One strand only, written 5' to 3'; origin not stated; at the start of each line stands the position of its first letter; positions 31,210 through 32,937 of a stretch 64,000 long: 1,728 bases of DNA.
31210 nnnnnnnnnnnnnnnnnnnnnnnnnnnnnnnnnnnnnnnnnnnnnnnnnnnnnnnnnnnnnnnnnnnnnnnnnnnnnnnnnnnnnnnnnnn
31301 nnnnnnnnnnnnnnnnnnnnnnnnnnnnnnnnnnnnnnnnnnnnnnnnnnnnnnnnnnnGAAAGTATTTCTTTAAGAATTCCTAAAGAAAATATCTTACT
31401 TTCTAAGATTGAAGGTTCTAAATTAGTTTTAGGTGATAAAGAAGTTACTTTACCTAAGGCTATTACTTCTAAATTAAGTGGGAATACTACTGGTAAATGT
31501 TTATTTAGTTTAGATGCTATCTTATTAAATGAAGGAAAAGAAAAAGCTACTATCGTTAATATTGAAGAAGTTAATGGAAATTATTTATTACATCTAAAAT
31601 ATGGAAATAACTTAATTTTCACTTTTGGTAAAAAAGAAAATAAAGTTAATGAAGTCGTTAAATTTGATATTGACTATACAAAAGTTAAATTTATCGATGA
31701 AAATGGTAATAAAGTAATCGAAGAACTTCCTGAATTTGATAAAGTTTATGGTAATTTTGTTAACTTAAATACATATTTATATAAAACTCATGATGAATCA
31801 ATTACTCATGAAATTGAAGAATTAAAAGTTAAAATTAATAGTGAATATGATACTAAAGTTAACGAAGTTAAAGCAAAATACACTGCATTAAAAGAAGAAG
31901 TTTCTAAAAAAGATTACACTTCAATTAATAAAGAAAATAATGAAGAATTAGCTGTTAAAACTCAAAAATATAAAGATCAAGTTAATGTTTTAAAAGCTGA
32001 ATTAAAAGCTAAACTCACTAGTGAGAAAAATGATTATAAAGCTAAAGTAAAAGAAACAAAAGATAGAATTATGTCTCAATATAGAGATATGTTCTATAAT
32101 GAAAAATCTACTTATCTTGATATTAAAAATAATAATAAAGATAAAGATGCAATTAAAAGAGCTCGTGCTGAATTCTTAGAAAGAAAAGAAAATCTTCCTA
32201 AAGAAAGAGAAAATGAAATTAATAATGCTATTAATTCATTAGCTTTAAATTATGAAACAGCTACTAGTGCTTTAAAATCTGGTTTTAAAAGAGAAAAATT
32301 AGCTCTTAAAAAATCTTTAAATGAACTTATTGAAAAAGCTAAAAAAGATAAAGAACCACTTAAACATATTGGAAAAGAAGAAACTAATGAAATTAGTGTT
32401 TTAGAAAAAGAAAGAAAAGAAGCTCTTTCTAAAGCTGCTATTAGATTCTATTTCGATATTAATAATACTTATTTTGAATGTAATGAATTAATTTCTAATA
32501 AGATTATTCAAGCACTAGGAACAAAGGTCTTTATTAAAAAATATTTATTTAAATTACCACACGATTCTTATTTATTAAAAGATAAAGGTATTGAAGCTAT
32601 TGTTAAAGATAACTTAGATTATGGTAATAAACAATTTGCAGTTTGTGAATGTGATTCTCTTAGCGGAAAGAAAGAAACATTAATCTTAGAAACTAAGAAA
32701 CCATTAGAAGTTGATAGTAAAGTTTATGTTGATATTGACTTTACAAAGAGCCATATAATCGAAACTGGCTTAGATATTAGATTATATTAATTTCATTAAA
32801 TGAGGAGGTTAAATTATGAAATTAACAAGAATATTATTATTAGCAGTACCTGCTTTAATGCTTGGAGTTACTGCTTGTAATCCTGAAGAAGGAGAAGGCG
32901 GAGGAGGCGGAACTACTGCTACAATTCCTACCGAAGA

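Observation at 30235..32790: MsmX/MalK-type ATPase more than doubled in length by extra TOBE-like modules and a long coiled coil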

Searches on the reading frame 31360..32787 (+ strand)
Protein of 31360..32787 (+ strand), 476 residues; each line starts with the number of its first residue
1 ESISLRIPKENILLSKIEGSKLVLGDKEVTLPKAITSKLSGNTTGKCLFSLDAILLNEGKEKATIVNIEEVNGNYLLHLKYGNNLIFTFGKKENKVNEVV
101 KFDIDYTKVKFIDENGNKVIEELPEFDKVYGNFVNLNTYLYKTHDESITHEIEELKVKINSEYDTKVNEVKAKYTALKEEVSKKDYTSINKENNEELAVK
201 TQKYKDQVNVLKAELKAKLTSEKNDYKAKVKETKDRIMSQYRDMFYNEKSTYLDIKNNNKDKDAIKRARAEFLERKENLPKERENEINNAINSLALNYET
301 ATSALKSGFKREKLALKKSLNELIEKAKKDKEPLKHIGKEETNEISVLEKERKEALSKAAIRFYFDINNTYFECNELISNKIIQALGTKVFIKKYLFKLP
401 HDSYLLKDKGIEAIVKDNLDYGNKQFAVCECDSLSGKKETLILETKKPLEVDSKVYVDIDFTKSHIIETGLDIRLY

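Call 4: search_protein_families(library=ncbifam, proteins=[window:31360-32787:+], max_evalue=0.1)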
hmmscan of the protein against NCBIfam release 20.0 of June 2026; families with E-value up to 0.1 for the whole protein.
window:31360-32787:+ (476 aa): 0 families

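Call 5: find_homologous_proteins(query=window:31360-32787:+, max_evalue=0.001)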
Query window:31360-32787:+: 8000 candidates shared short words with the query, none scored E <= 0.001.
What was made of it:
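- Tried and rejected: Call 5.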

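Call 14: find_related_loci(query=window:31360-32787:+, collection=genome_contigs, flank=6000)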
Query window:31360-32787:+ (476 aa) in genome_contigs; peptide patterns used: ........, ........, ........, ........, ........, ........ (x = any residue, [..] = any of these).
424 stretches matched a pattern, but none encodes a relative of the query by tblastn (E <= 1e-3).

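Call 17: search_protein_representatives(protein=window:31360-32787:+)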
Query: 476 residues. Proteins with E-value up to 0.001 (for the whole library): 67; up to 1e-10: 23; up to 1e-30: 7. The best 67 are listed.
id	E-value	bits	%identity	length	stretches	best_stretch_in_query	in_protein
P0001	2.0e-144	498.5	100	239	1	238-476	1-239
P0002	1.7e-127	442.7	51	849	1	1-476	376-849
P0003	1.1e-52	196.1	32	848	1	2-476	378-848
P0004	2.1e-52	195.2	30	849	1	2-425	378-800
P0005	1.3e-44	169.6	31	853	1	1-476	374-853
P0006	3.6e-40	154.9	33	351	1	132-476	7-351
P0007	4.9e-39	151.2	37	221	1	257-476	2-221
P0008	1.3e-30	123.5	27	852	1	6-476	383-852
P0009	3.2e-30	122.1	33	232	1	245-476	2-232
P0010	1.1e-29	120.4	38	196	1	282-476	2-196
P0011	2.3e-26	109.5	33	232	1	248-476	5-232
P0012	4.0e-25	105.4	28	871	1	2-476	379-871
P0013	4.8e-24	101.8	29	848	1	2-476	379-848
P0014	8.0e-24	101.1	28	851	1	1-476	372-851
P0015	2.1e-23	99.7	28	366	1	113-476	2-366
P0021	5.5e-12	62.1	27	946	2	331-460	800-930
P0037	1.5e-07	47.5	35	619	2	1-134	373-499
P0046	2.1e-06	43.7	28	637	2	355-433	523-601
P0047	2.2e-06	43.6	32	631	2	1-133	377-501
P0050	2.7e-06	43.3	28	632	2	357-475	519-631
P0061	8.1e-05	38.5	26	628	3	1-206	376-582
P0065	2.7e-04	36.7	27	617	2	3-135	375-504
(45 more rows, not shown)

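Call 34: find_related_loci(query=A3, collection=genome_contigs, flank=8000)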
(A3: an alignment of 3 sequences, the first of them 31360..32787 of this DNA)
Query A3 (476 aa) in genome_contigs; peptide patterns used: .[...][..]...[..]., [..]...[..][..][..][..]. (x = any residue, [..] = any of these).
261 stretches matched a pattern; 3 encode a relative of the query (tblastn E <= 1e-3); 3 distinct loci.
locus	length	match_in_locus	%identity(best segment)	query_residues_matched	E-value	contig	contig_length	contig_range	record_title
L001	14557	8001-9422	51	1-476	7e-139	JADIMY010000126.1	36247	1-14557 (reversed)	MAG: Candidatus Onthovivens merdipullorum isolate 11159 E1M07__C376274_L36247_SRR9113726, whole genome shotgun sequence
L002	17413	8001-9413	31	2-476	2e-58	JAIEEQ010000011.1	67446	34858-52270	MAG: Anaeroplasmataceae bacterium isolate SC0393_S7_1 SC0393_S7_1_contig_11, whole genome shotgun sequence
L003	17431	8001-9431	29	1-476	4e-56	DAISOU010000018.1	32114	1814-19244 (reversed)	MAG TPA_asm: Bacillota bacterium isolate CTOTU40166 NODE_1527_length_32114_cov_5.031598, whole genome shotgun sequence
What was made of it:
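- Tried and rejected: A three-sequence alignment worked (call 34).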

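Call 52: list_cluster_members(proteins=[P0037, P0046, P0047, P0061, P0065, P0013, P0021, P0184, P0126, P0155])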
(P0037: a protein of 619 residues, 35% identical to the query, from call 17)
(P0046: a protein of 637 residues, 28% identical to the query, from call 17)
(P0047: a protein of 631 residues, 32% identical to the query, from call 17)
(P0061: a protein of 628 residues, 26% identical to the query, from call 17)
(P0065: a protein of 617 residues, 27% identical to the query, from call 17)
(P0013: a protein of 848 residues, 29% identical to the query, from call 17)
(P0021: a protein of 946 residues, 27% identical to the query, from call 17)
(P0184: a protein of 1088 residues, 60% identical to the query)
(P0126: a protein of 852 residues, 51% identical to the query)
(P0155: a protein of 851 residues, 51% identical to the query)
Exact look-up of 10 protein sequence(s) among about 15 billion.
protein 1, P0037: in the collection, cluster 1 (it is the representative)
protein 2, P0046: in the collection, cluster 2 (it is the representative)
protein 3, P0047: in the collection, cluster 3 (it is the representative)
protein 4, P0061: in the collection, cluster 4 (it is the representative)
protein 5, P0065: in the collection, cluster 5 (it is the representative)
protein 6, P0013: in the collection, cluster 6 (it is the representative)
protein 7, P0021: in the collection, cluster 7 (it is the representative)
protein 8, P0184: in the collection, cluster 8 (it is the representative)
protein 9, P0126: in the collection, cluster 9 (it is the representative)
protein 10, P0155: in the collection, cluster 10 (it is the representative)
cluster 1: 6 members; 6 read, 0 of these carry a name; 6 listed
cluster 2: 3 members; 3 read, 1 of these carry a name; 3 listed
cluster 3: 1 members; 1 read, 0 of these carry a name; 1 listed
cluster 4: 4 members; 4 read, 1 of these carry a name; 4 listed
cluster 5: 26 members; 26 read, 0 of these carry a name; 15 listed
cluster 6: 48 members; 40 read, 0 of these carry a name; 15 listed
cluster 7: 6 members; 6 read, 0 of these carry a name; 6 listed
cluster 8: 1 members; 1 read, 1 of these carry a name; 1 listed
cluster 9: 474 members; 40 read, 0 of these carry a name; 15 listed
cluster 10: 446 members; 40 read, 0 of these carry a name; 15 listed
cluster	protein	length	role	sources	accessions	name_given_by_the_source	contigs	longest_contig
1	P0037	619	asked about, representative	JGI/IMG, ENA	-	-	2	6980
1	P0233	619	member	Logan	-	-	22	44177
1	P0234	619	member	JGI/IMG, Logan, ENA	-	-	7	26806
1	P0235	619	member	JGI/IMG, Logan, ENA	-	-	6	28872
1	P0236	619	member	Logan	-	-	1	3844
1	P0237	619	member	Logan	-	-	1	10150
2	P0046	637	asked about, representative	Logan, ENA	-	-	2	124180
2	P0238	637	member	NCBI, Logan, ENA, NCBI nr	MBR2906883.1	MAG: sn-glycerol-3-phosphate ABC transporter ATP-binding protein UgpC [Clostridia ... | sn-glycerol-3-phosphate ABC transporter ATP-binding protein UgpC [Clostridia bacterium]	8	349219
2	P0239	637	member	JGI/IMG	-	-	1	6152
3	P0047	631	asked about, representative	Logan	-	-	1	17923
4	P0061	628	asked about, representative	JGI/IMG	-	multiple sugar transport system ATP-binding protein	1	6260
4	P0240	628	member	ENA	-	-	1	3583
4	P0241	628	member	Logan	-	-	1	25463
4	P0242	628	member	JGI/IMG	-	-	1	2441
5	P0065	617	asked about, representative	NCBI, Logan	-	-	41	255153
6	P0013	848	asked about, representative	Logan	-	-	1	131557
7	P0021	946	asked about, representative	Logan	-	-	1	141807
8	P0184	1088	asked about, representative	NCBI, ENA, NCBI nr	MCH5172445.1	MAG: sn-glycerol-3-phosphate ABC transporter ATP-binding protein UgpC [Erysipelotrichales ... | sn-glycerol-3-phosphate ABC transporter ATP-binding protein UgpC [Erysipelotrichales ...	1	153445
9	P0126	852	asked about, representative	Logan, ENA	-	-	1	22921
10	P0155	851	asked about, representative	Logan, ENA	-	-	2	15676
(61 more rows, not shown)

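Call 68: search_protein_families(library=pfam, proteins=[P0003, P0021, P0050, P0065], max_evalue=0.01)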
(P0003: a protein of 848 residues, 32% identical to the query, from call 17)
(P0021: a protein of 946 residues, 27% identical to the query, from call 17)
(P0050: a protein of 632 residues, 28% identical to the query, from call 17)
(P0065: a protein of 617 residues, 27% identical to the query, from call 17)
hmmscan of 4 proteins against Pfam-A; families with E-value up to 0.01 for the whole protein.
P0003 (848 aa): 8 families
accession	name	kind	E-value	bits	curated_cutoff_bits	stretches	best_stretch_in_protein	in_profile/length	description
PF00005.33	ABC_tran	-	2.7e-31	109.5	25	1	21-162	2-136/137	ABC transporter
PF17912.7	OB_MalK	-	6e-07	30.7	27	1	236-295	1-53/53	MalK OB fold domain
PF13304.12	AAA_21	-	4.4e-06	27.4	27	0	135-195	238-300/304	AAA domain, putative AbiEii toxin, Type IV TA system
PF02463.25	SMC_N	-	7.7e-05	22.7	40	1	29-203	23-209/220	RecF/RecN/SMC N terminal domain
PF03215.21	Rad17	-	0.0013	19.2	23.8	1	28-65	43-80/186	Rad17 P-loop domain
PF03193.22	RsgA_GTPase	-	0.0018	18.5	30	0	18-59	95-135/174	RsgA GTPase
PF13401.12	AAA_22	-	0.0019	19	27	1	29-64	4-33/130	AAA domain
PF17850.7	CysA_C_terminal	-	0.0076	17.2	29.7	0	387-414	1-27/43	CysA C-terminal regulatory domain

P0021 (946 aa): 1 family
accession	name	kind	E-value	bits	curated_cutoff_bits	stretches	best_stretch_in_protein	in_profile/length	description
PF00005.33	ABC_tran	-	7.8e-16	59.4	25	1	21-156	2-134/137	ABC transporter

P0050 (632 aa): 9 families
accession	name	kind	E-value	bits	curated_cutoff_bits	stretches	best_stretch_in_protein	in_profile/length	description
PF00005.33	ABC_tran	-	3.6e-31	109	25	1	21-162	2-136/137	ABC transporter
PF17912.7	OB_MalK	-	4.5e-09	37.5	27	1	236-295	1-53/53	MalK OB fold domain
PF13304.12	AAA_21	-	1.7e-06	28.8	27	1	104-195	206-300/304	AAA domain, putative AbiEii toxin, Type IV TA system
PF02463.25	SMC_N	-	2.8e-06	27.4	40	1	24-205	18-209/220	RecF/RecN/SMC N terminal domain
PF03193.22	RsgA_GTPase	-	0.0003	21.1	30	1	26-63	103-139/174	RsgA GTPase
PF03215.21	Rad17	-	0.0013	19.2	23.8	1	24-96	39-111/186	Rad17 P-loop domain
PF00004.35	AAA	-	0.0019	19.1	21.2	1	33-84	1-52/131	ATPase family associated with various cellular activities (AAA)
PF08402.16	TOBE_2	-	0.0024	18.4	21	0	288-334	1-43/76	TOBE domain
PF13401.12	AAA_22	-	0.0029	18.4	27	1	29-105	4-62/130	AAA domain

P0065 (617 aa): 7 families
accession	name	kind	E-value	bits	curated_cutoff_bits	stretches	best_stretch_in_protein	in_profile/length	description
PF00005.33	ABC_tran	-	6.2e-33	114.7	25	1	21-162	2-136/137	ABC transporter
PF17912.7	OB_MalK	-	2.6e-10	41.4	27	1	236-294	1-53/53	MalK OB fold domain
PF08402.16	TOBE_2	-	3e-08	34.1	21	1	288-331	2-44/76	TOBE domain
PF02463.25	SMC_N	-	1.9e-05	24.7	40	1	29-207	23-213/220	RecF/RecN/SMC N terminal domain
PF13304.12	AAA_21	-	0.00012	22.7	27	0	142-195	245-300/304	AAA domain, putative AbiEii toxin, Type IV TA system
PF03215.21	Rad17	-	0.00012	22.5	23.8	1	23-97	38-112/186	Rad17 P-loop domain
PF13401.12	AAA_22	-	0.004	17.9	27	1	29-53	4-28/130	AAA domain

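Call 69: find_encoding_contigs(protein=P0065, flank=8000, max_places=2)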
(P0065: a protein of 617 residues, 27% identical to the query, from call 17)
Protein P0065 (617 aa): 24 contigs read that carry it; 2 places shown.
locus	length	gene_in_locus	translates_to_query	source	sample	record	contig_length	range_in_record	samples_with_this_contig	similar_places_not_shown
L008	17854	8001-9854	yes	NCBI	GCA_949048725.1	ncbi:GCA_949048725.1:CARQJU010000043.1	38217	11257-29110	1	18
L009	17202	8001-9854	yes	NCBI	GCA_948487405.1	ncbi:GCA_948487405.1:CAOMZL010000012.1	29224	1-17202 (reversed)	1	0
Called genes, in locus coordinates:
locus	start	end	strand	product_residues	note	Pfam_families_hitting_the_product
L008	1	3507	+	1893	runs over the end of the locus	PF09479:Flg_new (faint), PF18998:Flg_new_2 (weak), PF00657:Lipase_GDSL, PF13472:Lipase_GDSL_2, PF04311:DUF459 (faint), PF16255:Lipase_GDSL_lke (faint), PF00657:Lipase_GDSL, PF13472:Lipase_GDSL_2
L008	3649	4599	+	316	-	PF00356:LacI, PF00532:Peripla_BP_1, PF13377:Peripla_BP_3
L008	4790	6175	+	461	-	PF01547:SBP_bac_1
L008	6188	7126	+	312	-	PF00528:BPD_transp_1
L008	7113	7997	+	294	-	PF00528:BPD_transp_1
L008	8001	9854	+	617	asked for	PF00005:ABC_tran, PF02463:SMC_N (faint), PF17912:OB_MalK, PF08402:TOBE_2 (faint)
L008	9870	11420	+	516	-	PF02055:Glyco_hydro_30, PF02057:Glyco_hydro_59 (weak), PF17189:Glyco_hydro_30C (weak)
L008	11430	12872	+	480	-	-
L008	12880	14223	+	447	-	PF02055:Glyco_hydro_30, PF17189:Glyco_hydro_30C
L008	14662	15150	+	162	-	PF00857:Isochorismatase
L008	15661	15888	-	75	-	-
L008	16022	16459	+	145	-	PF13443:HTH_26 (faint), PF12844:HTH_19 (faint), PF01381:HTH_3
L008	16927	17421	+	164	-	-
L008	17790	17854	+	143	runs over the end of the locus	-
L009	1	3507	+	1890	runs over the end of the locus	-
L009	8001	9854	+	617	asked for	PF00005:ABC_tran, PF02463:SMC_N (faint), PF17912:OB_MalK, PF08402:TOBE_2 (faint)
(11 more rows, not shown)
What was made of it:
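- Closest known: The ~617-637-aa triple-regulatory-domain ATPases of Clostridia and other Bacillota MAGs. Different: P0065 sits in a LacI/GH30 operon (call 69).
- A ~630-aa member occurs in a GH30 operon unrelated to alpha-glucans (call 69).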

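Call 70: find_encoding_contigs(protein=P0050, flank=8000, max_places=2)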
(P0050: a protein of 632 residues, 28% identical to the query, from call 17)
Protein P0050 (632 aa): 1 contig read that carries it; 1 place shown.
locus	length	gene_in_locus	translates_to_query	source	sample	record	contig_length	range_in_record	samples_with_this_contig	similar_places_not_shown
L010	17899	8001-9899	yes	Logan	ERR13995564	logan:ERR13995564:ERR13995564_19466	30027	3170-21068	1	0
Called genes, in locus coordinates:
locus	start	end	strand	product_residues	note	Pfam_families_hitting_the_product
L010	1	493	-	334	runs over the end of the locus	PF00356:LacI (weak), PF00532:Peripla_BP_1, PF13407:Peripla_BP_4, PF13377:Peripla_BP_3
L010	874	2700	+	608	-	PF02922:CBM_48, PF00128:Alpha-amylase (weak)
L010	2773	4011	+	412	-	PF13416:SBP_bac_8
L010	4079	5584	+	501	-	PF00528:BPD_transp_1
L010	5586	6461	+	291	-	PF00528:BPD_transp_1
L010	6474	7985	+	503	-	PF00128:Alpha-amylase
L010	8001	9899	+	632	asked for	PF00005:ABC_tran, PF02463:SMC_N (weak), PF13304:AAA_21 (faint), PF17912:OB_MalK (weak)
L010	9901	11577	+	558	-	PF02903:Alpha-amylase_N, PF00128:Alpha-amylase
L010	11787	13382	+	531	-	PF02446:Glyco_hydro_77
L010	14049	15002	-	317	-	PF20221:DUF6580 (weak), PF07155:ECF-ribofla_trS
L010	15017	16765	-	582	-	PF02463:SMC_N (faint), PF03193:RsgA_GTPase (faint), PF13175:AAA_15 (faint), PF13476:AAA_23 (faint), PF13555:AAA_29 (faint), PF00005:ABC_tran, PF00005:ABC_tran, PF13304:AAA_21 (weak), +5 more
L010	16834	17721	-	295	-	-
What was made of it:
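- Closest known: The ~617-637-aa triple-regulatory-domain ATPases of Clostridia and other Bacillota MAGs. Same: P0050 lies in an equivalent maltodextrin operon (call 70).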

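Call 71: find_encoding_contigs(protein=P0014, flank=10000, max_places=2)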
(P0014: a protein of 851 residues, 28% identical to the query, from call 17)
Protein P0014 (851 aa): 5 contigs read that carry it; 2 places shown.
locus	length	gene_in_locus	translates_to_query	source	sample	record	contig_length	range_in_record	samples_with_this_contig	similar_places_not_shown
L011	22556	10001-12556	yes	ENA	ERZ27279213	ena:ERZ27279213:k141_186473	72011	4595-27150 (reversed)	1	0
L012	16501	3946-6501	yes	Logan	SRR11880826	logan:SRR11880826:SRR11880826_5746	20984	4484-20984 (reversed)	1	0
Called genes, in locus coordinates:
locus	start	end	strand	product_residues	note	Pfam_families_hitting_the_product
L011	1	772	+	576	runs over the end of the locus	PF01432:Peptidase_M3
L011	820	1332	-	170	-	-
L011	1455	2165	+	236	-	PF01128:IspD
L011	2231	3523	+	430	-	PF00342:PGI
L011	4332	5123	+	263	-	PF00882:Zn_dep_PLPC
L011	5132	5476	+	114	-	PF03960:ArsC (weak)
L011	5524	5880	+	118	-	-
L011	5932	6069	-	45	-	-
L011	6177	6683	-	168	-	PF04525:LOR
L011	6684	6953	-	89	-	-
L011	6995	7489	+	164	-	PF00293:NUDIX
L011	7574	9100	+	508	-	PF00528:BPD_transp_1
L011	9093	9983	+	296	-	PF00528:BPD_transp_1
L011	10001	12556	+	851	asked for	PF00005:ABC_tran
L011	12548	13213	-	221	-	PF00756:Esterase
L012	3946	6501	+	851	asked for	PF00005:ABC_tran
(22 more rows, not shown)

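Call 72: find_encoding_contigs(protein=P0021, flank=10000, max_places=2)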
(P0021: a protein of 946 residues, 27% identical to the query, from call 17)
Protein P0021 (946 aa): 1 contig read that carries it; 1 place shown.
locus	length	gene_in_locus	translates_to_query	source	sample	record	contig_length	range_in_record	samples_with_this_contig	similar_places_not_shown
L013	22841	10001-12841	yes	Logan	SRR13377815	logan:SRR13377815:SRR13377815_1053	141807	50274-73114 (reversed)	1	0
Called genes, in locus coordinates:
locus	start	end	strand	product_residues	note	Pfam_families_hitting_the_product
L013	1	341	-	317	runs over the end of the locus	PF01479:S4, PF00849:PseudoU_synth_2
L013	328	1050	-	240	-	PF01252:Peptidase_A8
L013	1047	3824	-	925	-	PF00133:tRNA-synt_1, PF09334:tRNA-synt_1g, PF08264:Anticodon_1, PF06827:zf-FPG_IleRS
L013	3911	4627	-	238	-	PF00588:SpoU_methylase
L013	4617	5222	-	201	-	PF01863:YgjP-like (weak)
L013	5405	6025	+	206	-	PF06130:PTAC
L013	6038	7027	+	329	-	-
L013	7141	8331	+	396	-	PF00438:S-AdoMet_synt_N, PF02772:S-AdoMet_synt_M, PF02773:S-AdoMet_synt_C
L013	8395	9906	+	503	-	PF01276:OKR_DC_1, PF00155:Aminotran_1_2 (weak), PF01041:DegT_DnrJ_EryC1, PF03711:OKR_DC_1_C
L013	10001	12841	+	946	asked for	PF00005:ABC_tran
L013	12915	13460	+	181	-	PF02482:Ribosomal_S30AE, PF16321:Ribosom_S30AE_C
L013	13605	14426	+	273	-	PF02358:Trehalose_PPase (faint), PF08282:Hydrolase_3, PF05116:S6PP (faint)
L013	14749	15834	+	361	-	-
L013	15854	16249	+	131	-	-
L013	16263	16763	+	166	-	PF03852:Vsr, PF18741:MTES_1575 (faint)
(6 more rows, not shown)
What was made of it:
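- The orphan, catalytically degenerate member P0021 hints that the appendage may have a role unrelated to transport (call 72).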

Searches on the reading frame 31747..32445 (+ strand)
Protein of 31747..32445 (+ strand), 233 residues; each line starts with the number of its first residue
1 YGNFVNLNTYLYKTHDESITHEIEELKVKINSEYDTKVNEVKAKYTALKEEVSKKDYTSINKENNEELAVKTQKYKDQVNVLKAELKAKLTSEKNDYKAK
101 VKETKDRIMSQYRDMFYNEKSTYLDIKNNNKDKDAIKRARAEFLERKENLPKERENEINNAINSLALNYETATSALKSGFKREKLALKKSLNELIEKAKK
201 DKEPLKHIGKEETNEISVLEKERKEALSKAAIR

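Call 67: search_solved_structures(query=window:31747-32445:+, max_evalue=10)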
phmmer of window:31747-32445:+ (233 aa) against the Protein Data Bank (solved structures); distinct sequences matched with E-value up to 10: 15.
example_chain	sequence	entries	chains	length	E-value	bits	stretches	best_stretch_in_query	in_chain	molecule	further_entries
6yjj_A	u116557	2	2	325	0.46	13.9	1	143-178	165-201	CYRI-B (FAM49B)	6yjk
7nc9_A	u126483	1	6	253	0.55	13.6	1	9-57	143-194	Glutathione S-transferase GliG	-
7nct_A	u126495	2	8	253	0.56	13.6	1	9-57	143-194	Glutathione S-transferase GliG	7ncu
7ncb_A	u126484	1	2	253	0.56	13.6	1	9-57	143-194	Glutathione S-transferase GliG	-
7nc1_A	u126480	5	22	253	0.56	13.6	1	9-57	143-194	Glutathione S-transferase GliG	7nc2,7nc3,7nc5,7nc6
7nco_A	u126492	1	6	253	0.56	13.6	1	9-57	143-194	Glutathione S-transferase GliG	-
7ncl_A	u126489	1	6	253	0.56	13.6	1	9-57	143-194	Glutathione S-transferase GliG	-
7ncn_A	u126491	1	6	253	0.56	13.6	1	9-57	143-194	Glutathione S-transferase GliG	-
7ncd_A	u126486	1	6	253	0.56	13.6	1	9-57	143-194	Glutathione S-transferase GliG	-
7nc8_A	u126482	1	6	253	0.56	13.6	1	9-57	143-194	Glutathione S-transferase GliG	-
7ncm_A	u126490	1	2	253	0.56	13.6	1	9-57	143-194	Glutathione S-transferase GliG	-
7nce_A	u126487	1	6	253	0.56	13.6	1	9-57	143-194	Glutathione S-transferase GliG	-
7ncp_A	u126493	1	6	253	0.63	13.4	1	10-57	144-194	Glutathione S-transferase GliG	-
7ajk_CCC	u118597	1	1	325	0.78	13.1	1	140-178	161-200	CYFIP-related Rac1 interactor B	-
7ajl_AAA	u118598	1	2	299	1.3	12.4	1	140-178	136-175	CYFIP-related Rac1 interactor B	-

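Call 68: search_protein_families(library=pfam, proteins=[window:31747-32445:+], max_evalue=0.01)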
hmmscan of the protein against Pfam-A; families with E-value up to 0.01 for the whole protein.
window:31747-32445:+ (233 aa): 1 family
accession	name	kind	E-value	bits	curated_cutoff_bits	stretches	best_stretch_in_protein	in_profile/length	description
PF09393.16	DUF2001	-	0.0051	17.2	27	1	66-141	27-103/139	Phage tail tube protein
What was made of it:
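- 31795..32439 (+): Helical insertion, aa 521-735: helices 521-557, 561-633, 637-706 and 708-735. No Pfam or PDB sequence relative was found (calls 67, 68).
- Closest known: SMC/Rad50/MukB-type ABC ATPases. Different: There is no CxxC hook, and no sequence relationship was found (calls 67, 68).
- Tried and rejected: Calls 67, 68.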
